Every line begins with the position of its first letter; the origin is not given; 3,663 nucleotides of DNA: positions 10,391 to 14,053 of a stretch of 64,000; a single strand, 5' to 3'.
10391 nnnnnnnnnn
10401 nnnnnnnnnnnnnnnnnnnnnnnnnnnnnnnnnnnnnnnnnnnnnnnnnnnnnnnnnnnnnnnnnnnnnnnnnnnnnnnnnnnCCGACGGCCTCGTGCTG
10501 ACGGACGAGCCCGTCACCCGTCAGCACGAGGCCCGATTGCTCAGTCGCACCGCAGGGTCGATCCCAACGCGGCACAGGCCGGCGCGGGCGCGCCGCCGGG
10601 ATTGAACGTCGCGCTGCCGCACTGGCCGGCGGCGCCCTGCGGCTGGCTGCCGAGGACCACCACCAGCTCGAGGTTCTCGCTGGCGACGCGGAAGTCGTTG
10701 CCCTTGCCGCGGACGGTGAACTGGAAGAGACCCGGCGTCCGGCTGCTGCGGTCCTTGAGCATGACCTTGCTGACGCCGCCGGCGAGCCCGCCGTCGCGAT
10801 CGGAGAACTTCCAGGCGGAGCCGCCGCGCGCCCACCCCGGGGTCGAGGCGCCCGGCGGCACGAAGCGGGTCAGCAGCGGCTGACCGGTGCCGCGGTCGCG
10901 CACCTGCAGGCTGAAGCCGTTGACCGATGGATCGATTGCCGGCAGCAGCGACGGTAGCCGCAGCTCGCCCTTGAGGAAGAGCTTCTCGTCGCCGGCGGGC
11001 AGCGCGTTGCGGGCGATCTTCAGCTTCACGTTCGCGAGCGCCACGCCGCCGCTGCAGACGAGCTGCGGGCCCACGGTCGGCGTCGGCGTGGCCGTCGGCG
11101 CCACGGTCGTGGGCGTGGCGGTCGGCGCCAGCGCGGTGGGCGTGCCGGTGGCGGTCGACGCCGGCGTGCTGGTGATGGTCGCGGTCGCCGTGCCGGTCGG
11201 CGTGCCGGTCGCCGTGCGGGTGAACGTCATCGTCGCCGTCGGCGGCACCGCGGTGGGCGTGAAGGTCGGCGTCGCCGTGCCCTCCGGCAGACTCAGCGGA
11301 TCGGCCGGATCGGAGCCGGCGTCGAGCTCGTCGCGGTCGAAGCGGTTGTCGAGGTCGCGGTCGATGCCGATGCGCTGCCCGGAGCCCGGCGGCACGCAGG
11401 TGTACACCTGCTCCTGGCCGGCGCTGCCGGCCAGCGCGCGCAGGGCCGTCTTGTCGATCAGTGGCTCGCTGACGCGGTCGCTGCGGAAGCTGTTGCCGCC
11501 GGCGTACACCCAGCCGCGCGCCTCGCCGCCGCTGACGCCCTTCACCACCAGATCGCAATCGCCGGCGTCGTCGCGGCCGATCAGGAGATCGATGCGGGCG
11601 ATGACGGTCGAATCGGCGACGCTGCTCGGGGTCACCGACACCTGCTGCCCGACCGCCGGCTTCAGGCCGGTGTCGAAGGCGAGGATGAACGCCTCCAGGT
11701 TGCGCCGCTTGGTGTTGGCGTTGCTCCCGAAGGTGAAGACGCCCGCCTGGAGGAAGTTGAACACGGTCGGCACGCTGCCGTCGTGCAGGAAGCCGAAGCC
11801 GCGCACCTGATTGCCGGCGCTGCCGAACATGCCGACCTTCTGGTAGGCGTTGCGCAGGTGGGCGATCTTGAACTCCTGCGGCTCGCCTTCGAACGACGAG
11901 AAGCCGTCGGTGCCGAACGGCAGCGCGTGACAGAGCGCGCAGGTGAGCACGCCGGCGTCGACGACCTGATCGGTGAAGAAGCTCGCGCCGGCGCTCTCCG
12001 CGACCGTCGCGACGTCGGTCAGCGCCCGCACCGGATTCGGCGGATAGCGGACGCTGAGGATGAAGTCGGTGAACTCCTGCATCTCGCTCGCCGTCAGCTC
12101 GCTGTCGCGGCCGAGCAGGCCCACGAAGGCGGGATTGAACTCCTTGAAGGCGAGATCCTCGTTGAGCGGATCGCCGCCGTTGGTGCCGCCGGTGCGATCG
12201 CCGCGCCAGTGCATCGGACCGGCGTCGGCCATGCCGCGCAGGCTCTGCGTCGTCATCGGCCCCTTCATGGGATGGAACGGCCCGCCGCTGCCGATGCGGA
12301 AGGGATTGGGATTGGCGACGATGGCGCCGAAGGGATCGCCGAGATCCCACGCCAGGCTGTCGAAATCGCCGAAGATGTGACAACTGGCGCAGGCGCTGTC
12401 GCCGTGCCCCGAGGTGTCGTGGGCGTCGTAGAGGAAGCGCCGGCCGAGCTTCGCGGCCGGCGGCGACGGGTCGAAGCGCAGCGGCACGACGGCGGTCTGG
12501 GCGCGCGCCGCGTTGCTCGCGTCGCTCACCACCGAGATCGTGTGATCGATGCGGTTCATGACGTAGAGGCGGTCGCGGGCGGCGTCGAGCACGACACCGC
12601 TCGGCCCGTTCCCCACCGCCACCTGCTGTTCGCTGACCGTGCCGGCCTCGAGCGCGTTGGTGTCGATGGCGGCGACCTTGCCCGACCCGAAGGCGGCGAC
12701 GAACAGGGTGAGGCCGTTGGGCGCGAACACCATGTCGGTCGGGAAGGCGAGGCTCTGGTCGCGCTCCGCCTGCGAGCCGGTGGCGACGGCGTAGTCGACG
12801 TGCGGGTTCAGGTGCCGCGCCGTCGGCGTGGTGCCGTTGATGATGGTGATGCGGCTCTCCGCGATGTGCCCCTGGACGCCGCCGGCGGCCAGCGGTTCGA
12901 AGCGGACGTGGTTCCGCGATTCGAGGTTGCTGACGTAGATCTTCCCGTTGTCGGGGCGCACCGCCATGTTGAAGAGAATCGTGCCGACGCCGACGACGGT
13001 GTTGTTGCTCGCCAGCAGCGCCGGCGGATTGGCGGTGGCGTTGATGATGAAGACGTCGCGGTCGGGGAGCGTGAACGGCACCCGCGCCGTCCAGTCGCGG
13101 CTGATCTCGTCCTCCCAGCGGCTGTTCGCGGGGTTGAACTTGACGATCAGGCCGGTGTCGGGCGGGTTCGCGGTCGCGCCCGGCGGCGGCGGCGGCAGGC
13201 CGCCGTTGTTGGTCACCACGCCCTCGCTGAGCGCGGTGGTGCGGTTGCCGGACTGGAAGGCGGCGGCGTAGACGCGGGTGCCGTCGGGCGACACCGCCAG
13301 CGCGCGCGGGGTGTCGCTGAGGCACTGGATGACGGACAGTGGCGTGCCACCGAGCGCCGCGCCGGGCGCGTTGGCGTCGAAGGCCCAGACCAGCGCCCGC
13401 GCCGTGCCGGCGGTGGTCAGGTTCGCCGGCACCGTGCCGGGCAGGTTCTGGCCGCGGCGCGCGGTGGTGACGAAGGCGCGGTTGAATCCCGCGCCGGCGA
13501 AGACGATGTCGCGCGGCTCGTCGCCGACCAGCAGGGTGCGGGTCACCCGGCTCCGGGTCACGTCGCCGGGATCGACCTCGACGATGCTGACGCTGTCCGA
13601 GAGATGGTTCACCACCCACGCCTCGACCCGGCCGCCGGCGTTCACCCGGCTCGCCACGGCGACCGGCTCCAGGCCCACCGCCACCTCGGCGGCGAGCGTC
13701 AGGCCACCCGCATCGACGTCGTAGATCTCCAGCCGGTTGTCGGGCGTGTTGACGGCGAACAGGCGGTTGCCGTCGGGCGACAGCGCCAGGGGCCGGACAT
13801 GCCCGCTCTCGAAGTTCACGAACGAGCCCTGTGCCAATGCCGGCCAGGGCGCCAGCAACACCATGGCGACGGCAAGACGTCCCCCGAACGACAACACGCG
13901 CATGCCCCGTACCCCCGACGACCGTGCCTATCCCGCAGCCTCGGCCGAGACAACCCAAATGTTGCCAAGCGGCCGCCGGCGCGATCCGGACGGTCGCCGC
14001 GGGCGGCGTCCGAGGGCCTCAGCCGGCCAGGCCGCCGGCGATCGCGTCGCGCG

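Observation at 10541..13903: Giant secreted beta-propeller / di-heme peroxidase fusion with Thr/Pro linker and extra C-terminal domain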

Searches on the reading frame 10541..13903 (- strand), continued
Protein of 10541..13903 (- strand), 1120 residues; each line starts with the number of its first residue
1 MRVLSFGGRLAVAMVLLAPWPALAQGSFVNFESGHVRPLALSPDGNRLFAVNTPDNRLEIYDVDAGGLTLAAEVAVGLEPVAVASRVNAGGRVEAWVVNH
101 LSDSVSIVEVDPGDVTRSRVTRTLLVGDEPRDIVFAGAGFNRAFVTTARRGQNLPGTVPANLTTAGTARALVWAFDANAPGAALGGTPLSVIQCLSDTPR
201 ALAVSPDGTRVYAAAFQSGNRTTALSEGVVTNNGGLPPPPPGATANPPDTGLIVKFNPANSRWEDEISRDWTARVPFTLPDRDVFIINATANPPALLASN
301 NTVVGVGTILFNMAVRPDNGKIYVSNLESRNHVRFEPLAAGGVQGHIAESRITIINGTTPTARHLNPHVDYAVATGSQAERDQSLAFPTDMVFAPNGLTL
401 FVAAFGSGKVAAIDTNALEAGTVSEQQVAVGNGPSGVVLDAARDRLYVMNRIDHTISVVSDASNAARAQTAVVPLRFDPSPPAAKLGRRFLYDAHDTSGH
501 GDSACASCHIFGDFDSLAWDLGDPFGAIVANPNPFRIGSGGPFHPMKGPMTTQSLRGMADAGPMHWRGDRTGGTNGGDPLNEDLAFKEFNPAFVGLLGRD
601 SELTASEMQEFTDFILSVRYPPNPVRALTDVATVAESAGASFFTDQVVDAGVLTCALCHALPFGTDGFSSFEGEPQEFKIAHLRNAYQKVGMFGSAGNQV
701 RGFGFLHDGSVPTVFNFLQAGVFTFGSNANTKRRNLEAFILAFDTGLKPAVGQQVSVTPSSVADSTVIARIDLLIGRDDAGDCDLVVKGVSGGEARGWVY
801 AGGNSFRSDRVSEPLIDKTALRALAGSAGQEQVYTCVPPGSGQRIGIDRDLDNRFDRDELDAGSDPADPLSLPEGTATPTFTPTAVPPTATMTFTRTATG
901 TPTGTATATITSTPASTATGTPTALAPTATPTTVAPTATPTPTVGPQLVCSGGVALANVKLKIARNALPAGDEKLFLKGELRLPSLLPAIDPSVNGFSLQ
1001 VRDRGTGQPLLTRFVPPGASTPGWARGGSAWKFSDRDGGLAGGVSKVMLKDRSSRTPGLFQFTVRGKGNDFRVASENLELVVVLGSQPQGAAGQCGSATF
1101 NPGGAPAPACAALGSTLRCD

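Call 56: list_cluster_members(proteins=[L074:7935-10748:+, L063:7899-10682:+, L037:7902-10709:+, L040:7953-10754:+, L058:8016-10769:+, L032:7932-10688:+, L069:7887-10688:+])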
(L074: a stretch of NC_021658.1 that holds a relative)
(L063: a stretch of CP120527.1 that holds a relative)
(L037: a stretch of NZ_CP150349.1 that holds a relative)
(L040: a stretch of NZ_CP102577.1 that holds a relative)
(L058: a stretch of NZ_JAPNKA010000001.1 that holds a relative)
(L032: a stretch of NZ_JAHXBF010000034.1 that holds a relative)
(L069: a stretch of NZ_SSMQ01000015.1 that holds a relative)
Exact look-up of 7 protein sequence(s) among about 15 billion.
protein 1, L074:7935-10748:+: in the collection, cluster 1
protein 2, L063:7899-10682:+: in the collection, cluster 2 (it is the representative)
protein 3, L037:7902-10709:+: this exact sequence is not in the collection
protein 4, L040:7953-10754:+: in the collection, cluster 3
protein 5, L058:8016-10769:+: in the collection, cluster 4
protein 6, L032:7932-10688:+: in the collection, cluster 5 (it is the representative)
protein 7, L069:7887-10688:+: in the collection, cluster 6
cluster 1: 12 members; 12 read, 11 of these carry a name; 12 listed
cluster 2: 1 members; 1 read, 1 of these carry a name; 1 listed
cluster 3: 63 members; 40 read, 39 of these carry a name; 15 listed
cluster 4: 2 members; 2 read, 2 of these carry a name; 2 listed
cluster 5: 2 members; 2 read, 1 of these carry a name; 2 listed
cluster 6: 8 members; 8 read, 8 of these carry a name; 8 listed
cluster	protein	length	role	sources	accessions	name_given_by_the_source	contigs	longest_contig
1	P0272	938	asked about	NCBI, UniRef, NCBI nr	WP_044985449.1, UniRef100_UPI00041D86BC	hypothetical protein [Sorangium cellulosum] | hypothetical protein n=1 Tax=Sorangium cellulosum TaxID=56 RepID=UPI00041D86BC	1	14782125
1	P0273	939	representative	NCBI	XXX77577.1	hypothetical protein WMF30_02215 [Sorangium sp. So ce134]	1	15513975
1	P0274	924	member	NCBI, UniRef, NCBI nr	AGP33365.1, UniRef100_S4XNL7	hypothetical protein SCE1572_01860 [Sorangium cellulosum So0157-2] | Cytochrome c domain-containing protein n=1 Tax=Sorangium cellulosum So0157-2 ...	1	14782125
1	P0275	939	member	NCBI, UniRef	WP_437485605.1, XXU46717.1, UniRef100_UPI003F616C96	hypothetical protein WME75_01320 [Sorangium sp. So ce1014] | hypothetical protein n=1 Tax=Sorangium sp. So ce1014 TaxID=3133326 RepID=UPI003F616C96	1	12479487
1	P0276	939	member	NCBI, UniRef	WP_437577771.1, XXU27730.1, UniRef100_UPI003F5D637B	hypothetical protein [Sorangium sp. So ce887] | hypothetical protein n=1 Tax=Sorangium sp. So ce887 TaxID=3133324 RepID=UPI003F5D637B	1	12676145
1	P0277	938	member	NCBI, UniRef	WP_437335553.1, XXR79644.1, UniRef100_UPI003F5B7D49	YncE family protein [Sorangium sp. So ce394] | YncE family protein n=1 Tax=Sorangium sp. So ce394 TaxID=3133310 RepID=UPI003F5B7D49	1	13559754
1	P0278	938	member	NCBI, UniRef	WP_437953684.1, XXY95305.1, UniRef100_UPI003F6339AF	hypothetical protein WME98_25460 [Sorangium sp. So ce296] | YncE family protein n=1 Tax=Sorangium sp. So ce296 TaxID=3133296 RepID=UPI003F6339AF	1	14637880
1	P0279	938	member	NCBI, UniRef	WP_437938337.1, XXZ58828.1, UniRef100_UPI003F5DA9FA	YncE family protein [Sorangium sp. So ce341] | YncE family protein n=1 Tax=Sorangium sp. So ce341 TaxID=3133302 RepID=UPI003F5DA9FA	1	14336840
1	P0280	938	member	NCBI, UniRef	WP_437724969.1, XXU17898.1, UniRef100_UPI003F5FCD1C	YncE family protein [Sorangium sp. So ce861] | YncE family protein n=1 Tax=Sorangium sp. So ce861 TaxID=3133323 RepID=UPI003F5FCD1C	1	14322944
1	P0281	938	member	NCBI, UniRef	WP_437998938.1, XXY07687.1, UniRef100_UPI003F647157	hypothetical protein WMF26_02040 [Sorangium sp. So ce185] | YncE family protein n=1 Tax=Sorangium sp. So ce185 TaxID=3133287 RepID=UPI003F647157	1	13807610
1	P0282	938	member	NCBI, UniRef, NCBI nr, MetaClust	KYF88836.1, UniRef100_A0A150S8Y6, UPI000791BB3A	hypothetical protein BE18_39330 [Sorangium cellulosum] | Cytochrome c domain-containing protein n=1 Tax=Sorangium cellulosum TaxID=56 ... | status=active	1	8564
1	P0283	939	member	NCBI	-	-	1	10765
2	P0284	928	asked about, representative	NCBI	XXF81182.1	hypothetical protein P2318_15885 [Myxococcaceae bacterium GXIMD 01537]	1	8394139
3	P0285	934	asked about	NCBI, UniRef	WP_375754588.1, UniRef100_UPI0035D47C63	hypothetical protein [Corallococcus exercitus] | hypothetical protein n=1 Tax=Corallococcus exercitus TaxID=2316736 RepID=UPI0035D47C63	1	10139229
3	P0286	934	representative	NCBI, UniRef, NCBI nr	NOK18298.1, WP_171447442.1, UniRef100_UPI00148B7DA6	hypothetical protein [Corallococcus carmarthensis] | hypothetical protein n=1 Tax=Corallococcus carmarthensis TaxID=2316728 RepID=UPI00148B7DA6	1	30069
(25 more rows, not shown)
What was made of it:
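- One UniRef entry of an orthologue is named 'cytochrome-c peroxidase' (call 56).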

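Call 71: search_protein_families(library=pfam, alignment_id=A3, max_evalue=0.01)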
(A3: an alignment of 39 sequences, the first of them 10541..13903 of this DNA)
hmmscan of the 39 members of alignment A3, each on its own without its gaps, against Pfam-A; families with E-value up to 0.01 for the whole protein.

A. member 1, window:10541-13903:- (1120 aa): 3 families
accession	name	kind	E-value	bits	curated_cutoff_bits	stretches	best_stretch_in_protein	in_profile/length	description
PF10282.15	Lactonase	-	1.1e-08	35.1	21.7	1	34-220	143-314/344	Lactonase, 7-bladed beta-propeller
PF08450.18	SGL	-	0.00057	20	26.3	0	39-149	139-246/246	SMP-30/Gluconolactonase/LRE-like region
PF03150.19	CCP_MauG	-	0.0067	17.5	25.6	0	483-510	3-29/149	Di-haem cytochrome c peroxidase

B. families by the number of members that match (of 39 scanned): 33 families (the first 25 are shown)
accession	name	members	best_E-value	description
PF10282.15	Lactonase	36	8.3e-12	Lactonase, 7-bladed beta-propeller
PF03150.19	CCP_MauG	20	2.6e-09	Di-haem cytochrome c peroxidase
PF08450.18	SGL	18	1e-06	SMP-30/Gluconolactonase/LRE-like region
PF18884.5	TSP3_bac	14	2.4e-07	Bacterial TSP3 repeat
PF25174.1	Beta-prop_THOC3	6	2.2e-05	THOC3 beta-propeller domain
PF21783.3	YNCE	5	5e-05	YNCE-like beta-propeller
PF13860.13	FlgD_ig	4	4.3e-10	FlgD Ig-like domain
PF02412.23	TSP_3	3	1.9e-63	Thrombospondin type 3 repeat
PF01436.27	NHL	3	0.0019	NHL repeat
PF09086.16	DUF1924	3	0.0033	Domain of unknown function (DUF1924)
PF00404.24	Dockerin_1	2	8.5e-05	Dockerin type I domain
PF23749.1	DUF7165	2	0.00017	Domain of unknown function (DUF7165)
PF15780.11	ASH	1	3.8e-64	Abnormal spindle-like microcephaly-assoc'd, ASPM-SPD-2-Hydin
PF22544.2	HYDIN_VesB_CFA65-like_Ig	1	5.2e-52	HYDIN/CFA65/VesB-like, Ig-like domain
PF22073.2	Cep192_D4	1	2.4e-40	Cep192 domain 4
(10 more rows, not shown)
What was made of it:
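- On Bacterial di-heme CCP/MauG superfamily (PF03150): Of 39 relatives, 20 match at E<=0.01, the best at 2.6e-9 (call 71).
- Adhesin-like C-terminal modules occur across the family (call 71).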

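Call 74: find_encoding_contigs(protein=window:10541-13903:-, flank=3000, max_places=2)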
Protein window:10541-13903:- (1120 aa): no gene with exactly this product is on record in the collection.

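Call 75: find_encoding_contigs(protein=P0001, flank=3000, max_places=2)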
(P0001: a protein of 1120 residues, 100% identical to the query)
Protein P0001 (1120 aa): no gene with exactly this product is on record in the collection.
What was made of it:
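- Tried and rejected: Exact-sequence look-up of the source contig: not on record (calls 74, 75).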

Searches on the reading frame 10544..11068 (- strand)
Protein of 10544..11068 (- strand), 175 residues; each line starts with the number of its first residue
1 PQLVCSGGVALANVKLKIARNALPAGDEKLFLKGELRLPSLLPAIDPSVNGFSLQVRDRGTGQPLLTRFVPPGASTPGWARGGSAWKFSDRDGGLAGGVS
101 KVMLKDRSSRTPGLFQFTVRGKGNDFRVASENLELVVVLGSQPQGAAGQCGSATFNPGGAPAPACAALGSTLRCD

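Call 50: find_homologous_proteins(query=window:10544-11068:-, max_evalue=0.001)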
Query window:10544-11068:- (175 aa): 2 proteins with E <= 0.001 among 429 candidates.
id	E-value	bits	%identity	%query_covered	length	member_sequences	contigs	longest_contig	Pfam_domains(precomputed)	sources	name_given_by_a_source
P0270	1.6e-63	232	66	91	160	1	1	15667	-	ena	-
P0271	7.2e-28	116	72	43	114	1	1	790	-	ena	-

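Call 51: search_protein_families(library=pfam, proteins=[window:10544-11059:-], max_evalue=10)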
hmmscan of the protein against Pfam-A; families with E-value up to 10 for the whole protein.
seq(172 aa): 0 families
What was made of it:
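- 10544..11065 (-): C-terminal four-Cys beta-sandwich module, aa 947-1120. No Pfam family matches (call 51).
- Tried and rejected: C-terminal module: there is no Pfam hit (call 51).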

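Call 73: find_homologous_proteins(query=A4, max_evalue=0.001)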
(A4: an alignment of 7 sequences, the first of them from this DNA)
Query A4 (7 sequences) (172 aa, profile of the alignment): 9 proteins with E <= 0.001 among 8000 candidates.
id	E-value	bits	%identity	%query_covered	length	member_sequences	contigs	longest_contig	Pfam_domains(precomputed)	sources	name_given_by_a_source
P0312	2.6e-75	270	48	99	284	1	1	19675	-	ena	-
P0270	5.8e-74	266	66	92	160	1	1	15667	-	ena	-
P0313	5.1e-70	253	51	92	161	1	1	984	-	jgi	jgi:hypothetical protein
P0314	1.2e-69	252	52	92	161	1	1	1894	-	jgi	jgi:hypothetical protein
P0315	2.4e-54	202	49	91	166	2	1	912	-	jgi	jgi:hypothetical protein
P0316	5.4e-45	171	42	99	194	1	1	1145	-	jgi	jgi:hypothetical protein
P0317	3.4e-36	143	48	56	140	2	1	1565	-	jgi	jgi:hypothetical protein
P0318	2.0e-29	121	35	97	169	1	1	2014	-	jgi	jgi:hypothetical protein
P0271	7.0e-24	102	72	44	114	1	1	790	-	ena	-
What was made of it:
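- Tried and rejected: Two database searches, one with the single sequence and one with a 7-sequence profile, returned only 2 and 9 short proteins that look like fragments (calls 50, 73).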

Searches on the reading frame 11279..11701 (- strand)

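Call 51: search_protein_families(library=pfam, proteins=[window:11279-11701:-], max_evalue=10)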
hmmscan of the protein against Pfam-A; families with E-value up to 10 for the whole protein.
seq(141 aa): 1 family
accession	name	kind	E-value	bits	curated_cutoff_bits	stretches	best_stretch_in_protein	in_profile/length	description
PF18884.5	TSP3_bac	-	0.068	13.5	25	1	122-135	9-22/22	Bacterial TSP3 repeat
